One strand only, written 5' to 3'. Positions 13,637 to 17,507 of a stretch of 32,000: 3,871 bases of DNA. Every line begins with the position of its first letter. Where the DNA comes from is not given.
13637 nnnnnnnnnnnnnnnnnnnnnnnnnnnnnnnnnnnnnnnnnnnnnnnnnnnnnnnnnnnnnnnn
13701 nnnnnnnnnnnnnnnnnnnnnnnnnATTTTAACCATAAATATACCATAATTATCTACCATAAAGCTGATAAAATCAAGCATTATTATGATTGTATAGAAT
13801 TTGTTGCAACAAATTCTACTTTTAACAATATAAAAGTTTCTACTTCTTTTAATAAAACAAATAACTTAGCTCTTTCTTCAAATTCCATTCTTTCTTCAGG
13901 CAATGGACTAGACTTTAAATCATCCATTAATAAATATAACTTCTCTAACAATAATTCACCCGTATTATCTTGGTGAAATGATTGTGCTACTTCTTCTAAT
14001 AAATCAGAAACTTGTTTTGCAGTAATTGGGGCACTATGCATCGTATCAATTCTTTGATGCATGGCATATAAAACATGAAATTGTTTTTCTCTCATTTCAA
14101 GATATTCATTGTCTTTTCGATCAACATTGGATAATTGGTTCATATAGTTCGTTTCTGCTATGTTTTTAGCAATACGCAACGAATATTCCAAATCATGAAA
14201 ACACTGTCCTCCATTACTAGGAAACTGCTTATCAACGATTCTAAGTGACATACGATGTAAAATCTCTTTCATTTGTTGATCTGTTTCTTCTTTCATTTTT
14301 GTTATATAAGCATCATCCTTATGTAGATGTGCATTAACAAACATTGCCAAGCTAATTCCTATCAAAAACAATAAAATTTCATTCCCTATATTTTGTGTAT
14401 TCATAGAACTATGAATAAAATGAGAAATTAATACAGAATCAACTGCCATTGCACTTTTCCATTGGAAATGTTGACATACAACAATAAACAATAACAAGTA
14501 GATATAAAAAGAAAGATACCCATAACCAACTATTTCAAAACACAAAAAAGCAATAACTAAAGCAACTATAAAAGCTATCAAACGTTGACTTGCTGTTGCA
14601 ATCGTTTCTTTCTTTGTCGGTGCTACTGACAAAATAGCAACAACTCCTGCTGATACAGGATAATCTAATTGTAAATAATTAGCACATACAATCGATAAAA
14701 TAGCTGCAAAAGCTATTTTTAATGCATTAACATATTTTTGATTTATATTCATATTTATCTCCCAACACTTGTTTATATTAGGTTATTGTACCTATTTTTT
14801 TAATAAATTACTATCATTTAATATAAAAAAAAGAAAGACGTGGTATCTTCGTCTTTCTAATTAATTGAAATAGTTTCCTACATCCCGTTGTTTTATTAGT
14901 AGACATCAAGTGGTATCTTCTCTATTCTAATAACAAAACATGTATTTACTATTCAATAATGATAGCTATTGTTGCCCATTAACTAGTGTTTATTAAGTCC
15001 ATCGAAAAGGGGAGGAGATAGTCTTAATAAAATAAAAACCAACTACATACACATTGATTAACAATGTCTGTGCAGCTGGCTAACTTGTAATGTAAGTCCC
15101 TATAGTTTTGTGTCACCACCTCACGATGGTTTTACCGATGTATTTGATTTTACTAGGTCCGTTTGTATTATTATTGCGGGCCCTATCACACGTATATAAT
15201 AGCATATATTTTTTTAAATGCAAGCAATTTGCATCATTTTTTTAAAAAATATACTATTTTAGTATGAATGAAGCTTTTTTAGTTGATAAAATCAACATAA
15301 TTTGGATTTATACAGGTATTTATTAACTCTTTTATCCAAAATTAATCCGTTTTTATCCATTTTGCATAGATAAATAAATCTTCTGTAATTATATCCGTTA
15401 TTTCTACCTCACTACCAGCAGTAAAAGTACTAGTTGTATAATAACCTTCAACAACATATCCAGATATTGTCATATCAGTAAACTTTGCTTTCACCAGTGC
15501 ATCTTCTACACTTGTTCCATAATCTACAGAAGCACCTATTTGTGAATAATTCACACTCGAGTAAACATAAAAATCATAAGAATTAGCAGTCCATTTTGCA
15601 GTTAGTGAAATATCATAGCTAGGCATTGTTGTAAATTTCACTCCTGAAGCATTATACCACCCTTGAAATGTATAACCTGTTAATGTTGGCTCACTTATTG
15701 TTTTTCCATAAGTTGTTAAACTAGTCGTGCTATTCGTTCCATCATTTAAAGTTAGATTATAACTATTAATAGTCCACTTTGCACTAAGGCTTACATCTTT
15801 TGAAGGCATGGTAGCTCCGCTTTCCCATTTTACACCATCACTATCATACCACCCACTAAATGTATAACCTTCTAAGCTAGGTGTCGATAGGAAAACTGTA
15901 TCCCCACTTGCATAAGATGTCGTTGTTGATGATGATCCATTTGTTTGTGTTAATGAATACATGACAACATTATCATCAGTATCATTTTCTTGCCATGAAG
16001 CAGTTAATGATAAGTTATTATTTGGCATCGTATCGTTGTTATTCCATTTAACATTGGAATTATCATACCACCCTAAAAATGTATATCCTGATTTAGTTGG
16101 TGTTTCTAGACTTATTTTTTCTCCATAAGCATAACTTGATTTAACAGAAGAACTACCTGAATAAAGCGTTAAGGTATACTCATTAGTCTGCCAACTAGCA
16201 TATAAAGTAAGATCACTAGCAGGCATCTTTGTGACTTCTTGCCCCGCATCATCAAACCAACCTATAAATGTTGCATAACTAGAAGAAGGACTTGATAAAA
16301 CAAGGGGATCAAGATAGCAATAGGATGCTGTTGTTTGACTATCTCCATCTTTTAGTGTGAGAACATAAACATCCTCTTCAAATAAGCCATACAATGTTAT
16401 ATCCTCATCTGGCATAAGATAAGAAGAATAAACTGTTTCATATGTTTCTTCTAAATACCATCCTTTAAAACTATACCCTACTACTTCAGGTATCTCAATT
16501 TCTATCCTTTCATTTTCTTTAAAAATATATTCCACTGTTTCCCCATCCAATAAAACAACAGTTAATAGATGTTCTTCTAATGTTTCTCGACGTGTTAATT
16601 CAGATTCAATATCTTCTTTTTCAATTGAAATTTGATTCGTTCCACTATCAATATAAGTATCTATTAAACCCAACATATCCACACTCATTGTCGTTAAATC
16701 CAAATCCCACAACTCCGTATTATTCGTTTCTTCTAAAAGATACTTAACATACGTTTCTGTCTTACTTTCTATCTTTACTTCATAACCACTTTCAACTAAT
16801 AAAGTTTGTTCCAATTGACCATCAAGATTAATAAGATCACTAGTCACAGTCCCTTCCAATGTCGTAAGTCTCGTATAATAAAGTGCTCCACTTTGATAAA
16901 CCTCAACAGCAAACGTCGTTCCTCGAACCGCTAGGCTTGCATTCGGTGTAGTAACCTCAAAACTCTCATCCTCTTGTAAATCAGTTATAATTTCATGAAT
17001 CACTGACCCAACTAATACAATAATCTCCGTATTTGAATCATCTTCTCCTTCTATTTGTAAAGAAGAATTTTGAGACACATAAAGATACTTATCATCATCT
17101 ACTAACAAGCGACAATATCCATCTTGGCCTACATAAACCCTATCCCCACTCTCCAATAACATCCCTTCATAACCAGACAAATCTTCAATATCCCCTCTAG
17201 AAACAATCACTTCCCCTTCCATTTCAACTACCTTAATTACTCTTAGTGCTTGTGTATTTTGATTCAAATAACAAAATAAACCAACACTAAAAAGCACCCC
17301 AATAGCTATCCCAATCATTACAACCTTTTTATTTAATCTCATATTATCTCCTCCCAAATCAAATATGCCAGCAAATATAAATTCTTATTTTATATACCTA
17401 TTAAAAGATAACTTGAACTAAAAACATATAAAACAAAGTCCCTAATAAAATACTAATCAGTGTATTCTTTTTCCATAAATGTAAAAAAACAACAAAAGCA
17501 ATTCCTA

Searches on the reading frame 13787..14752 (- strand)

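Call 30: search_protein_families(library=pfam, proteins=[window:13787-14752:-], max_evalue=0.001)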
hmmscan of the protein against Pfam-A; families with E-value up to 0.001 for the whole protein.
window:13787-14752:- (322 aa): 2 families
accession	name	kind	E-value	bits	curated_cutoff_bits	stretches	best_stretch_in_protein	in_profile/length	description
PF11728.13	ArAE_1_C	-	4.6e-40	137.8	22.4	1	150-311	4-165/166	Putative aromatic acid exporter C-terminal domain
PF06081.17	ArAE_1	-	5.4e-31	108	22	1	10-141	7-139/141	Aromatic acid exporter family member 1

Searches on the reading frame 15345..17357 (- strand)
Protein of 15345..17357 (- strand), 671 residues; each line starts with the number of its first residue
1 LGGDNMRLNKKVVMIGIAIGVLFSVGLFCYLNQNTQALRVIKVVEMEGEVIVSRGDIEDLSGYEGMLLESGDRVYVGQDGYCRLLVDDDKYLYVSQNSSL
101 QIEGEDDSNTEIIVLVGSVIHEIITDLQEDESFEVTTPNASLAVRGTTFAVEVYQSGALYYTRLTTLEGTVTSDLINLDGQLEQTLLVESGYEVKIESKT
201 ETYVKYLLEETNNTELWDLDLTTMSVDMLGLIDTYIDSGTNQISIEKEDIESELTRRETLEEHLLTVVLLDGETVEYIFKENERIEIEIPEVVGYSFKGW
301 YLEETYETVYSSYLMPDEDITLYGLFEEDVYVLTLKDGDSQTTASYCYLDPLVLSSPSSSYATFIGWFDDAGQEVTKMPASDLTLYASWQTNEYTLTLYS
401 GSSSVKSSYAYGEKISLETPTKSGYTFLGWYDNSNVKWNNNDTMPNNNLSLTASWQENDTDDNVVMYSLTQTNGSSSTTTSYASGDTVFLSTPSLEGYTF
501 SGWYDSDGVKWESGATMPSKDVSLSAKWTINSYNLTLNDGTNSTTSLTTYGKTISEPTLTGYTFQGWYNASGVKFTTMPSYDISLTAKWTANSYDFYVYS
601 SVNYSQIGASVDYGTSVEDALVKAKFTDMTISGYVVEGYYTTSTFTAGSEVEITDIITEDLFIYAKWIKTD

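Call 30: search_protein_families(library=pfam, proteins=[window:15345-17357:-], max_evalue=0.001)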
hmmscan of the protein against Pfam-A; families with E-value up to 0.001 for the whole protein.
window:15345-17357:- (671 aa): 3 families
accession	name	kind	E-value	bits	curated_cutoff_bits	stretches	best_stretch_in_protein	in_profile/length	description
PF09479.16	Flg_new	-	3.8e-41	139.5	27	4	394-453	1-64/65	Listeria-Bacteroides repeat domain (List_Bact_rpt)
PF18998.6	Flg_new_2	-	9.1e-23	80.5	23.6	2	400-458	10-72/73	Divergent InlB B-repeat domain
PF04773.18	FecR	-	3.1e-09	37.6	24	1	72-171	1-96/97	FecR protein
